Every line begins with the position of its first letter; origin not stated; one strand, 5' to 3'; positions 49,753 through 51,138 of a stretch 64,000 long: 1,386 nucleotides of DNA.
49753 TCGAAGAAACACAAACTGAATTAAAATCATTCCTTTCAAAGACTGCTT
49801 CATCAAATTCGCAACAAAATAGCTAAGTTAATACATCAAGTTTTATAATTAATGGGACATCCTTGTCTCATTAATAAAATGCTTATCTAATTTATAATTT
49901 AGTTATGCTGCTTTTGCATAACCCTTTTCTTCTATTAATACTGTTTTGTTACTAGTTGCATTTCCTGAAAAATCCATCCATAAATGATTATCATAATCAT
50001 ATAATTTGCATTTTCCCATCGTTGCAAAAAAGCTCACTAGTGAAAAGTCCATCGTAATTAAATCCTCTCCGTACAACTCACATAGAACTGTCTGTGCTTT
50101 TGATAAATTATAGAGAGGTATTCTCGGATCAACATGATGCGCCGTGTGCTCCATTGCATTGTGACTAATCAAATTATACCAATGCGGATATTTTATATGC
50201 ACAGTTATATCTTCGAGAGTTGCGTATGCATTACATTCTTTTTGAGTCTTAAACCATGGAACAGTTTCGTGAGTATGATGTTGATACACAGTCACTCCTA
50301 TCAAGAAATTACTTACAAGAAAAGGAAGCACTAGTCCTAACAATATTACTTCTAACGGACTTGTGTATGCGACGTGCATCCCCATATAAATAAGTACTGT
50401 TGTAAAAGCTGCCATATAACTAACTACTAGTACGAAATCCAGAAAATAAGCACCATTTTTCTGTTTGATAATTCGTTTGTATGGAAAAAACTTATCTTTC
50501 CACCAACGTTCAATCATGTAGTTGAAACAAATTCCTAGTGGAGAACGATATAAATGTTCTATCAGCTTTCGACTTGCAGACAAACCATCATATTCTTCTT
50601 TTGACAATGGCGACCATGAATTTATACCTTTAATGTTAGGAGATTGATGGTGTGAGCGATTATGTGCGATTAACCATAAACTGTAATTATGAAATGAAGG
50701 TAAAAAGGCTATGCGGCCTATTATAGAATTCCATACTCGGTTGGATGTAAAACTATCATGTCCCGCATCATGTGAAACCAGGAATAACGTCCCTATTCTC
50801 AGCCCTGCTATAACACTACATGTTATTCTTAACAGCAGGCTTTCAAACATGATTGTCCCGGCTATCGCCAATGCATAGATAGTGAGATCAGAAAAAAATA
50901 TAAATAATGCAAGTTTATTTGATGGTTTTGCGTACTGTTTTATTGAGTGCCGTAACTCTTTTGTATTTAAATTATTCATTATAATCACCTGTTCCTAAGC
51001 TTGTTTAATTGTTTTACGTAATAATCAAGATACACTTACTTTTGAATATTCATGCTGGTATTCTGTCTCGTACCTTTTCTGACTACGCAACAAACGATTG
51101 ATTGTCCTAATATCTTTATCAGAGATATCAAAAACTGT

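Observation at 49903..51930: Membrane fatty-acid desaturase co-operonic with the RpfF-like synthase, in place of an rpfB acyl-CoA ligase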

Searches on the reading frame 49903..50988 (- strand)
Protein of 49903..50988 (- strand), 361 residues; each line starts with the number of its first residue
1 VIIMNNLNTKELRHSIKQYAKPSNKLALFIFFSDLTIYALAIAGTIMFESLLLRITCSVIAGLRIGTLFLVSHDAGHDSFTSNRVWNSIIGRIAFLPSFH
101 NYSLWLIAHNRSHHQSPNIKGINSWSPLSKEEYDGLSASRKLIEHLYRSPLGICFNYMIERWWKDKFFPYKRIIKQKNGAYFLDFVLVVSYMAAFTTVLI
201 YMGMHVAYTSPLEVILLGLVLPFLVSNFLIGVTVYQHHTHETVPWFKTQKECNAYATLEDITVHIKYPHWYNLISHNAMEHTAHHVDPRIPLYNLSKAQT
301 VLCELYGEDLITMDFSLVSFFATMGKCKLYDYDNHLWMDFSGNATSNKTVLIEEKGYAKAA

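Call 3: search_protein_families(library=pfam, proteins=[window:49903-50988:-], max_evalue=0.01)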
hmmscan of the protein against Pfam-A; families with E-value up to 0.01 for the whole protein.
window:49903-50988:- (361 aa): 1 family
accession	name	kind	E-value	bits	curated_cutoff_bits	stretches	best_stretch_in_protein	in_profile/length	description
PF00487.30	FA_desaturase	-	1.8e-25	90.6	29.7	1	52-313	4-249/253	Fatty acid desaturase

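Call 4: search_protein_families(library=ncbifam, proteins=[window:49903-50988:-], max_evalue=0.01)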
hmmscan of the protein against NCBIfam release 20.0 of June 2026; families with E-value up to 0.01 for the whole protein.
window:49903-50988:- (361 aa): 3 families
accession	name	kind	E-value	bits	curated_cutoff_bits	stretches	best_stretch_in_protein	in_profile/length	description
NF052548.1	FAdesatDesABac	equivalog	3.7e-21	75.6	500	1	8-340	6-325/328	Delta(5) desaturase DesA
NF052549.1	FAdesatDesBBac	equivalog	7.7e-08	32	500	1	33-316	35-303/340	Delta(10) desaturase DesB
NF041365.1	GntB_guanitoxin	equivalog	1.1e-06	28.3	380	1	9-303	6-279/308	guanitoxin biosynthesis L-arginine gamma (S) hydroxylase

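Call 6: find_homologous_proteins(query=window:49903-50979:-, max_evalue=0.00001)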
Query window:49903-50979:- (358 aa): 391 proteins with E <= 0.00001 among 2692 candidates; the best 120 are listed.
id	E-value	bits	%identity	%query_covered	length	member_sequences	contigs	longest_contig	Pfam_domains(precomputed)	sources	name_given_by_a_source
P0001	6.5e-244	827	100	100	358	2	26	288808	PF00487.31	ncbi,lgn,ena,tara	tara:strand:+ start:5265 stop:6341 length:1077 start_codon:yes stop_codon:yes gene_type:complete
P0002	6.0e-211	718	85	100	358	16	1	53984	PF00487.31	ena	-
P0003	4.2e-210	716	85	100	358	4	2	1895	PF00487.31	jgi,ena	-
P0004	4.7e-203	692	81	100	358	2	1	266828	PF00487.31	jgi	jgi:acyl-lipid omega-6 desaturase (Delta-12 desaturase)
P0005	2.2e-201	687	80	100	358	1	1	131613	PF00487.31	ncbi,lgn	-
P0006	2.3e-200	684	79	100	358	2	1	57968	PF00487.31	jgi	jgi:acyl-lipid omega-6 desaturase (Delta-12 desaturase)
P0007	3.4e-194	663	77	100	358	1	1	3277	PF00487.31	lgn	-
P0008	2.2e-162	559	63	100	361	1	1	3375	PF00487.31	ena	-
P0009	6.5e-160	551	62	99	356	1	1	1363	PF00487.31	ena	-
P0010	1.8e-151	523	60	100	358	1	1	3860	PF00487.31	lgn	-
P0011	3.5e-151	522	61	100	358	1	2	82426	PF00487.31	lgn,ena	-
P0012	1.4e-144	500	59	100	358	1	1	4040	PF00487.31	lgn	-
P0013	5.1e-143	495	59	97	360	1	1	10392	PF00487.31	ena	-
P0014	7.0e-142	491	56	100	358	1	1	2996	PF00487.31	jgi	-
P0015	1.6e-141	490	56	100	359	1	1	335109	PF00487.31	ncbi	-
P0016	3.9e-140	485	56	100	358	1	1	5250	PF00487.31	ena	-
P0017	1.0e-139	484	57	100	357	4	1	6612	PF00487.31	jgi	jgi:omega-6 fatty acid desaturase (delta-12 desaturase)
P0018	1.2e-139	484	56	100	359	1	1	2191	PF00487.31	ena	-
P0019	2.3e-139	483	55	100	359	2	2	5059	PF00487.31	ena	-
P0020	8.4e-139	481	55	100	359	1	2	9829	PF00487.31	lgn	-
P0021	1.2e-138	481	56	100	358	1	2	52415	PF00487.31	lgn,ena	-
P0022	3.1e-138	479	56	100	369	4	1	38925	PF00487.31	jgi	jgi:omega-6 fatty acid desaturase (delta-12 desaturase)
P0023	3.7e-138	479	55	100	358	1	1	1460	PF00487.31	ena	-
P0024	1.7e-137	477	55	100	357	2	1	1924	PF00487.31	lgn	-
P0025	9.8e-137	474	57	96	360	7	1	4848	PF00487.31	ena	-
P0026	1.8e-136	473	54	100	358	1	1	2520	PF00487.31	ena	-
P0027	2.5e-136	473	58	96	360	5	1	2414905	PF00487.31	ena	-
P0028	5.8e-136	472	54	100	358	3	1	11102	PF00487.31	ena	-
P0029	8.2e-136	471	55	100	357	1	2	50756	PF00487.31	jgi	jgi:acyl-lipid omega-6 desaturase (Delta-12 desaturase)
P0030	1.2e-135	471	54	98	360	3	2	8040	PF00487.31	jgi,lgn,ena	-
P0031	1.0e-134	468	53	99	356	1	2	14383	PF00487.31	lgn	-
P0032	1.6e-134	467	54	100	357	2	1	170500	PF00487.31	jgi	jgi:acyl-lipid omega-6 desaturase (Delta-12 desaturase)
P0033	4.9e-134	465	55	100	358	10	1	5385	PF00487.31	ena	-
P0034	7.6e-134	465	55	100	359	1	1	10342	PF00487.31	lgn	-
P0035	1.2e-133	464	55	95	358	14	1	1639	PF00487.31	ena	-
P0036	2.2e-133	463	54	100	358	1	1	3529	PF00487.31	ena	-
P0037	4.0e-133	462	54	100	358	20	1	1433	PF00487.31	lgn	-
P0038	6.8e-133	462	55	100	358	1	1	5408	PF00487.31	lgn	-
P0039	8.3e-133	461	55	96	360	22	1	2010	PF00487.31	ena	-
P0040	8.8e-133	461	55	99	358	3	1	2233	PF00487.31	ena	-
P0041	1.1e-132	461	55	99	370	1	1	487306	PF00487.31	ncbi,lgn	-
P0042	2.2e-132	460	54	100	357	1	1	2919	PF00487.31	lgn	-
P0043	5.8e-132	459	54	100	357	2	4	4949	PF00487.31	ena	-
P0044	1.9e-131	457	52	95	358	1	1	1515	PF00487.31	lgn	-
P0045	2.5e-131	457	53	100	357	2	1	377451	PF00487.31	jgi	jgi:omega-6 fatty acid desaturase (delta-12 desaturase)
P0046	1.0e-130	455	54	100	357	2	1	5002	PF00487.31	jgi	jgi:acyl-lipid omega-6 desaturase (Delta-12 desaturase)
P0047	1.1e-130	454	53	100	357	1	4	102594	PF00487.31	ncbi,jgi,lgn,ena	-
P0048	1.7e-130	454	52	100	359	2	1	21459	PF00487.31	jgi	jgi:omega-6 fatty acid desaturase (delta-12 desaturase)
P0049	2.8e-130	453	52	98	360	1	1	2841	PF00487.31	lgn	-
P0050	7.2e-130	452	54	100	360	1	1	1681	PF00487.31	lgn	-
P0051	8.1e-130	452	53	100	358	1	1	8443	PF00487.31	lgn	-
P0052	2.8e-129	450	55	96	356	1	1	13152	PF00487.31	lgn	-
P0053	1.3e-128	448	53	100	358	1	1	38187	PF00487.31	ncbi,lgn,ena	-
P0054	1.4e-128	447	52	98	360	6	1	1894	PF00487.31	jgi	jgi:omega-6 fatty acid desaturase (delta-12 desaturase)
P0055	1.7e-128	447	51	100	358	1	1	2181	PF00487.31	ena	-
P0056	1.9e-128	447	50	100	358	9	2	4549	PF00487.31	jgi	jgi:omega-6 fatty acid desaturase (delta-12 desaturase)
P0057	3.7e-128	446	52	100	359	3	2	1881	PF00487.31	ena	-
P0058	4.5e-128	446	53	96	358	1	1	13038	PF00487.31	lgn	-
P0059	4.6e-128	446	52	100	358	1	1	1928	PF00487.31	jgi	jgi:acyl-lipid omega-6 desaturase (Delta-12 desaturase)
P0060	9.5e-128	445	54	100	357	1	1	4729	PF00487.31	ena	-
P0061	1.9e-127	444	53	100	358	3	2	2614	PF00487.31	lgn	-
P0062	3.2e-127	443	53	96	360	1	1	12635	PF00487.31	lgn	-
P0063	4.5e-127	443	53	98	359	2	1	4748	PF00487.31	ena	-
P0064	7.9e-127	442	52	97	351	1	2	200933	PF00487.31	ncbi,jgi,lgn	-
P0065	1.1e-126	441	51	100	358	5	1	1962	PF00487.31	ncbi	-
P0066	1.5e-126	441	53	100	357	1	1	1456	PF00487.31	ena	-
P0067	2.1e-126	440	54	95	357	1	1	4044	PF00487.31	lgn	-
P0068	3.1e-126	440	54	98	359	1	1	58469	PF00487.31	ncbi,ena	-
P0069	3.3e-126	440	53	100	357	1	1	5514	PF00487.31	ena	-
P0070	3.7e-126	440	53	96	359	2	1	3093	PF00487.31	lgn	-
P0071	4.1e-126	439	52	100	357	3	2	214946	PF00487.31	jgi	jgi:acyl-lipid omega-6 desaturase (Delta-12 desaturase)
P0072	1.2e-125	438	51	100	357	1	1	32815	PF00487.31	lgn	-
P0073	1.4e-125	438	52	100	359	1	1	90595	PF00487.31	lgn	-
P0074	1.7e-125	437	52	100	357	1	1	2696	PF00487.31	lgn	-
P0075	2.6e-125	437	51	100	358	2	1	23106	PF00487.31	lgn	-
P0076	5.9e-125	436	53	100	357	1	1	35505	PF00487.31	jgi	jgi:acyl-lipid omega-6 desaturase (Delta-12 desaturase)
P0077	7.7e-125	435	50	100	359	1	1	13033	PF00487.31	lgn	-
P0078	9.2e-125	435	54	96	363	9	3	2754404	PF00487.31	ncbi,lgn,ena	-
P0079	1.3e-124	434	52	100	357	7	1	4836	PF00487.31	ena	-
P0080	1.4e-124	434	52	100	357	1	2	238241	PF00487.31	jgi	jgi:acyl-lipid omega-6 desaturase (Delta-12 desaturase)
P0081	1.5e-124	434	52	96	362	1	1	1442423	PF00487.31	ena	-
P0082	2.4e-124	434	51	98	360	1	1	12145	PF00487.31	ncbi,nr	ncbi:MAG: fatty acid desaturase [Thiotrichales bacterium]|nr:fatty acid desaturase [Thiotrichales ba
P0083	4.9e-124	433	50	100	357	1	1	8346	PF00487.31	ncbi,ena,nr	ncbi:MAG: fatty acid desaturase [Gammaproteobacteria bacterium]|nr:fatty acid desaturase [Gammaprote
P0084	1.2e-123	431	50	100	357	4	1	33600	PF00487.31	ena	-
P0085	1.4e-123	431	50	100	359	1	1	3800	PF00487.31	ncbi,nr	ncbi:MAG: fatty acid desaturase [Proteobacteria bacterium]|nr:fatty acid desaturase [Pseudomonadota 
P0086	1.5e-123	431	52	100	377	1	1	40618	PF00487.31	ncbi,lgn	-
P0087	4.8e-123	429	50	98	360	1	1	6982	PF00487.31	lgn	-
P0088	1.3e-122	428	53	97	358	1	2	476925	PF00487.31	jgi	jgi:acyl-lipid omega-6 desaturase (Delta-12 desaturase)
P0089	2.7e-122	427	51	100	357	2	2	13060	PF00487.31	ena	-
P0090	5.4e-122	426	50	99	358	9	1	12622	PF00487.31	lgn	-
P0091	3.0e-120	420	51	100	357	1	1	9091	PF00487.31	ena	-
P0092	9.8e-120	418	51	100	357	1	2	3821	PF00487.31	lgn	-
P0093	1.1e-118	415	51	98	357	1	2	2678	PF00487.31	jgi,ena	-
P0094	1.3e-118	415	49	100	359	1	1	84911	PF00487.31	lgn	-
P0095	2.0e-118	414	50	100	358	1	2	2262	PF00487.31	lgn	-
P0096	3.5e-117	410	47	100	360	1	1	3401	PF00487.31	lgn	-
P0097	7.0e-115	402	50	97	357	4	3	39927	PF00487.31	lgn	-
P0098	2.6e-112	394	50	90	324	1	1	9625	PF00487.31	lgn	-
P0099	1.6e-108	382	49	96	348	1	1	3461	PF00487.31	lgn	-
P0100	7.5e-106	373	47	96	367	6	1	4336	PF00487.31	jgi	-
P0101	7.5e-106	373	48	97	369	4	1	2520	PF00487.31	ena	-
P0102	5.0e-105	370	46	97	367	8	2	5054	PF00487.31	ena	-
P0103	1.3e-104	369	45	96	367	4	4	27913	PF00487.31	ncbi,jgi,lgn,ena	ncbi:MAG TPA: fatty acid desaturase [Stellaceae bacterium]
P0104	6.2e-103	363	45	100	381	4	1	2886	PF00487.31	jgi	jgi:omega-6 fatty acid desaturase (delta-12 desaturase)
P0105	6.1e-102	360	45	97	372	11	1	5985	PF00487.31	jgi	jgi:acyl-lipid omega-6 desaturase (Delta-12 desaturase)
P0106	1.6e-101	358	46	96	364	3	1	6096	PF00487.31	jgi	jgi:omega-6 fatty acid desaturase (delta-12 desaturase)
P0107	1.6e-101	358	44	100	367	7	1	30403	PF00487.31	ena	-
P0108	3.0e-101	358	45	97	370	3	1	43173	PF00487.31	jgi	jgi:omega-6 fatty acid desaturase (delta-12 desaturase)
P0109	4.1e-101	357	45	97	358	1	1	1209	PF00487.31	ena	-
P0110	4.7e-101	357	45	96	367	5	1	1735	PF00487.31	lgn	-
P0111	9.1e-101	356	44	97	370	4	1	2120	PF00487.31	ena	-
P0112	2.5e-100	355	45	97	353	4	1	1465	PF00487.31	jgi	-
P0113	3.0e-100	354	47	94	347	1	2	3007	PF00487.31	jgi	-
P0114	3.9e-100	354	45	97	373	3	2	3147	PF00487.31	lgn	-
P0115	2.3e-97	345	45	95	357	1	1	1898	PF00487.31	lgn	-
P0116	3.4e-97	344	44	95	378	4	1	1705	PF00487.31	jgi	jgi:omega-6 fatty acid desaturase (delta-12 desaturase)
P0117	7.1e-97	343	43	96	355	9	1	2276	PF00487.31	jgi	jgi:omega-6 fatty acid desaturase (delta-12 desaturase)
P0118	1.1e-95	339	43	98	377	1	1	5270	PF00487.31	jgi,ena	-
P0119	3.1e-95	338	44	96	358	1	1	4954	PF00487.31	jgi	jgi:acyl-lipid omega-6 desaturase (Delta-12 desaturase)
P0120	2.8e-94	335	42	96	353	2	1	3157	PF00487.31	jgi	-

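Call 10: find_encoding_contigs(protein=P0001, flank=8000, max_places=4)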
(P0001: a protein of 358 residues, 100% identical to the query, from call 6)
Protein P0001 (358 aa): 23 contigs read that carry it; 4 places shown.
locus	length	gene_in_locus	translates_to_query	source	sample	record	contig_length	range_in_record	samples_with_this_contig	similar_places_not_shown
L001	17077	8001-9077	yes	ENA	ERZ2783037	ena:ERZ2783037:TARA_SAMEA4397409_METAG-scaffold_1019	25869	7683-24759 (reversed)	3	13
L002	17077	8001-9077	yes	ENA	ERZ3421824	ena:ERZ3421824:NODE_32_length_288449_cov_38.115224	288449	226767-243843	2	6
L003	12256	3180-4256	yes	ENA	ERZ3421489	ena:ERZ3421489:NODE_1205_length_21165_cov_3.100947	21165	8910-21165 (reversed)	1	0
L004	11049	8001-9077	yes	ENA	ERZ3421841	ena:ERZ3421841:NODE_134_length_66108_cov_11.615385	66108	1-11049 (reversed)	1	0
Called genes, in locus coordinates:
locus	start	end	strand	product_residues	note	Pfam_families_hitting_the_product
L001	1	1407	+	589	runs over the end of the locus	PF00654:Voltage_CLC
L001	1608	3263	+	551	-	PF06418:CTP_synth_N, PF00117:GATase, PF07722:Peptidase_C26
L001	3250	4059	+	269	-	PF00793:DAHP_synth_1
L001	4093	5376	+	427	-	PF03952:Enolase_N, PF00113:Enolase_C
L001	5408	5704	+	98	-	PF04977:DivIC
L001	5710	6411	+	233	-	PF01128:IspD, PF12804:NTP_transf_3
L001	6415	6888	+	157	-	PF02542:YgbB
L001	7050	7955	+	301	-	PF00378:ECH_1, PF16113:ECH_2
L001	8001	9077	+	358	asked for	PF00487:FA_desaturase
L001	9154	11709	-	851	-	PF00512:HisKA, PF02518:HATPase_c, PF00072:Response_reg, PF01627:Hpt (weak)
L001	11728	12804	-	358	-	PF00072:Response_reg, PF13487:HD_5, PF01966:HD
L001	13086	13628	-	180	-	PF01713:Smr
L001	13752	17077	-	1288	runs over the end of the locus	PF18076:FGAR-AT_N, PF18072:FGAR-AT_linker, PF02769:AIRS_C, PF22689:FGAR-AT_PurM_N-like, PF02769:AIRS_C, PF13507:GATase_5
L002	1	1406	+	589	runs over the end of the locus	PF00654:Voltage_CLC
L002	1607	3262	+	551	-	PF06418:CTP_synth_N, PF00117:GATase, PF07722:Peptidase_C26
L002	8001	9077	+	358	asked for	PF00487:FA_desaturase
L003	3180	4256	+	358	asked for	PF00487:FA_desaturase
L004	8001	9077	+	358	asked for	PF00487:FA_desaturase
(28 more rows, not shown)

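Call 11: find_related_loci(query=A1, collection=genome_contigs, flank=7000)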
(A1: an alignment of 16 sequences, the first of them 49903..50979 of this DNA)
Query A1 (358 aa) in genome_contigs; peptide patterns used: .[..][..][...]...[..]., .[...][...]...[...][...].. (x = any residue, [..] = any of these).
569 stretches matched a pattern; 364 encode a relative of the query (tblastn E <= 1e-3); the best 80 are kept; 80 distinct loci.
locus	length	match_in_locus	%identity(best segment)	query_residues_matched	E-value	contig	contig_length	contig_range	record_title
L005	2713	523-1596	90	1-358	0e+0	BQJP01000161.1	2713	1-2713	MAG: Thermodesulfobacteriota bacterium DHS20C13 DNA, sequence161, whole genome shotgun sequence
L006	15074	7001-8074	80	1-358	0e+0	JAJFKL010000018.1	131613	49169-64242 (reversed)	MAG: Gammaproteobacteria bacterium isolate OFTM147 OFTM147_17, whole genome shotgun sequence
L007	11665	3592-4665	84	1-358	0e+0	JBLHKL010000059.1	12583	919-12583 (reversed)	MAG: Gammaproteobacteria bacterium isolate 3300054698_168 Ga0535670_0009906, whole genome shotgun sequence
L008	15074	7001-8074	85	1-358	0e+0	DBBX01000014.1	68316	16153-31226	MAG TPA_asm: Thiotrichaceae bacterium UBA973 UBA973_contig_857, whole genome shotgun sequence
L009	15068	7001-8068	55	1-355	3e-137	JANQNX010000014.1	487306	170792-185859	MAG: Gammaproteobacteria bacterium isolate IP29b_bin.112 k99_2625888, whole genome shotgun sequence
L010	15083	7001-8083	52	1-358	5e-135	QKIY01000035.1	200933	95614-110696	MAG: Gammaproteobacteria bacterium isolate SZUA-592 scaffold_49, whole genome shotgun sequence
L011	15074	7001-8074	53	1-358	5e-134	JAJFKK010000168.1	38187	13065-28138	MAG: Gammaproteobacteria bacterium isolate OFTM102 OFTM102_167, whole genome shotgun sequence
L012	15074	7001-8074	51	1-358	4e-133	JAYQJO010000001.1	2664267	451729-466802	MAG: Pseudomonadota bacterium isolate SD4487_NP_metabat_bins_2.tsv.068 contig_8771_pilon, whole genome shotgun sequence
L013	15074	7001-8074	49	1-358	7e-133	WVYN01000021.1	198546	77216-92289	MAG: Gammaproteobacteria bacterium isolate CS3-C001 C_merged_R1_(paired)_contig_27694, whole genome shotgun sequence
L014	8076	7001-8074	51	1-358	1e-129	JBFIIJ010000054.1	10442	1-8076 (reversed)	MAG: Gammaproteobacteria bacterium isolate Mix_sand11.2021.09.Z.47 k141_1679776_length_10442_cov_7.0000, whole genome sh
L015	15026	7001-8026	54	1-343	2e-128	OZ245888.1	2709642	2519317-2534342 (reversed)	MAG: Gammaproteobacteria bacterium isolate 350a5f61-b8f1-454f-ad59-faebc42396dc genome assembly, chromosome: 1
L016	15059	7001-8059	49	5-358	1e-126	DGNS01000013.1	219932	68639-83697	MAG TPA_asm: Thiotrichaceae bacterium UBA4486 UBA4486_contig_94, whole genome shotgun sequence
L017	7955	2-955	54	35-352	2e-123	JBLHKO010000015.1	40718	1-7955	MAG: Gammaproteobacteria bacterium isolate 3300054698_163 Ga0535670_0000981, whole genome shotgun sequence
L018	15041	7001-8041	48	1-347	3e-120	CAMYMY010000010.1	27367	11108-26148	MAG: uncultured Kiloniellales bacterium isolate FCS_M_Alpha_09 genome assembly, contig: scaffold_1876, whole genome shot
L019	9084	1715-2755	48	1-347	2e-119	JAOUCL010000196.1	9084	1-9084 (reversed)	MAG: Rhodospirillales bacterium isolate 24_Oct_SF_Bin19 24_Oct_SF_Bin19_scaffold_1905_c1, whole genome shotgun sequence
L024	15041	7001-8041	48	1-347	2e-113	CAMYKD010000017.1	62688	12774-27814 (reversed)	MAG: uncultured Kiloniellales bacterium isolate ES_M_Alpha_08 genome assembly, contig: scaffold_724, whole genome shotgu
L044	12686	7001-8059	38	1-353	2e-86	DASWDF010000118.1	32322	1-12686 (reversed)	MAG TPA_asm: Casimicrobiaceae bacterium isolate SMAG_U2728 k141_22620, whole genome shotgun sequence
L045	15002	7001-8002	39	10-343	2e-83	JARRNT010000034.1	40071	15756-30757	MAG: Gammaproteobacteria bacterium isolate Spart_131_MAG scaffold_725, whole genome shotgun sequence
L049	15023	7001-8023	38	1-343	3e-81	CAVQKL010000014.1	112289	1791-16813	MAG: uncultured beta proteobacterium isolate MFD00031.bin.2.11 genome assembly, contig: contig_89539, whole genome shotg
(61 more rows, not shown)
